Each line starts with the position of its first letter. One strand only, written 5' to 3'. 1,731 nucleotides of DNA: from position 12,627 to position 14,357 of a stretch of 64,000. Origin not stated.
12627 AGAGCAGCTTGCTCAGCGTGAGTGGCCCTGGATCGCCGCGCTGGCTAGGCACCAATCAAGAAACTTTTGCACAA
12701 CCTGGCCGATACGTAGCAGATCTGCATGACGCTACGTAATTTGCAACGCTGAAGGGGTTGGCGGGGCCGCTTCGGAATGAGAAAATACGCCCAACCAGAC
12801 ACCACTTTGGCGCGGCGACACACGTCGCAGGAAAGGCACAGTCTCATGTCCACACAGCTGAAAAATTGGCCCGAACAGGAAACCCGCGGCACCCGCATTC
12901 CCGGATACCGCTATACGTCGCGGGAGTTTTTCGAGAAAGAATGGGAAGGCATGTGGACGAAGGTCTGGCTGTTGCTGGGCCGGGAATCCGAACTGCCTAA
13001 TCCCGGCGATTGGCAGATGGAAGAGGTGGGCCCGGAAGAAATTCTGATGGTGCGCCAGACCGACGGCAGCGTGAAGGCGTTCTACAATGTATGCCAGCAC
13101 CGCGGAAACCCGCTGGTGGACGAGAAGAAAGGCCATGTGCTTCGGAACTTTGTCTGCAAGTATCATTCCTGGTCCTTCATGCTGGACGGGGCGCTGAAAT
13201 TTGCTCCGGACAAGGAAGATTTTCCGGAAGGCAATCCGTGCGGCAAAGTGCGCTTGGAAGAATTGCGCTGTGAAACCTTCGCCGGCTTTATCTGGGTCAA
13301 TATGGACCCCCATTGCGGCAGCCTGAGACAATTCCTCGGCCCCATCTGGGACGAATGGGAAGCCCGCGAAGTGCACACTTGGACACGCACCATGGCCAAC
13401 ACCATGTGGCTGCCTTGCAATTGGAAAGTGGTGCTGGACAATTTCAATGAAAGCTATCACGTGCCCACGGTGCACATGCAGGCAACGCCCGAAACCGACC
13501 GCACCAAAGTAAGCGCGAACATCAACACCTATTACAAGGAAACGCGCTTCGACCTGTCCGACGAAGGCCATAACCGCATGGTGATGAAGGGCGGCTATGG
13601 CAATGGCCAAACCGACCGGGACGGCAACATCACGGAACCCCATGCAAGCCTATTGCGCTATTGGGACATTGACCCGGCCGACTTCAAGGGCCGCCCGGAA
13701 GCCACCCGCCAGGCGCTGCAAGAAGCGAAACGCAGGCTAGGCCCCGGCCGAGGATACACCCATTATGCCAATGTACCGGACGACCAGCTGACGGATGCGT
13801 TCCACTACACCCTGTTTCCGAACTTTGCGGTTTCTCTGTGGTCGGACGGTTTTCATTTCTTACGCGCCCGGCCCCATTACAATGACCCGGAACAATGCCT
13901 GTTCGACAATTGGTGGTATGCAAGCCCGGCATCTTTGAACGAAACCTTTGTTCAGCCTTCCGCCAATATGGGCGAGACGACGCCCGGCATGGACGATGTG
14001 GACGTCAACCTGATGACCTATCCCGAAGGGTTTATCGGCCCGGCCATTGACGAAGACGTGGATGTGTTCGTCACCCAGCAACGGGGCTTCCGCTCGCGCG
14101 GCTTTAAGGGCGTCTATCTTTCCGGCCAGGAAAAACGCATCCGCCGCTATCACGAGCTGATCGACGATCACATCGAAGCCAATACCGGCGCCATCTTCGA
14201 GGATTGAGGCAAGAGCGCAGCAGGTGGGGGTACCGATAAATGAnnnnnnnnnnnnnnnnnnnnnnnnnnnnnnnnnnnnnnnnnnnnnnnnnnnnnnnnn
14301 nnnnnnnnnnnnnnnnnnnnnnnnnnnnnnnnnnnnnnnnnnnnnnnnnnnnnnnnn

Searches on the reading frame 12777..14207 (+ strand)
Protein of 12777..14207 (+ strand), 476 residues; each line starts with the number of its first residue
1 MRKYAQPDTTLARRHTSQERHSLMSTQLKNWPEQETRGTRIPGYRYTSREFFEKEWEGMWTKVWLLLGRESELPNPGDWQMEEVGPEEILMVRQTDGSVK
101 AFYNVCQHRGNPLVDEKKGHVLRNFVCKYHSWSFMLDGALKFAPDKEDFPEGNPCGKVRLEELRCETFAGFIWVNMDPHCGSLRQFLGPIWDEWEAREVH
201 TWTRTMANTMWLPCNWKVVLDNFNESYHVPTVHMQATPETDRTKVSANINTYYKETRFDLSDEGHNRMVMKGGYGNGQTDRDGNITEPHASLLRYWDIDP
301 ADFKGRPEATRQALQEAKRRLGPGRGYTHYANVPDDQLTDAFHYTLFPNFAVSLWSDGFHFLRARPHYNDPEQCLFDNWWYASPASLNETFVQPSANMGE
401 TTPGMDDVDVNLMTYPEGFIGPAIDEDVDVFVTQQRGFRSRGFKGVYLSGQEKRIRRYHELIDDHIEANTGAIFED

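Call 11: search_protein_families(library=pfam, proteins=[window:12777-14207:+], max_evalue=0.001)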
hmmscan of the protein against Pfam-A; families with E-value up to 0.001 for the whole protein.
window:12777-14207:+ (476 aa): 2 families
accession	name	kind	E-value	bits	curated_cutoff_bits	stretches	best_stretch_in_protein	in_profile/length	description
PF00848.25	Ring_hydroxyl_A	-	1.5e-30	107.1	24.9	1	200-467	2-207/208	Ring hydroxylating alpha subunit (catalytic domain)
PF00355.32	Rieske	-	2.7e-15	56.5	20.3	1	64-148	2-83/88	Rieske [2Fe-2S] domain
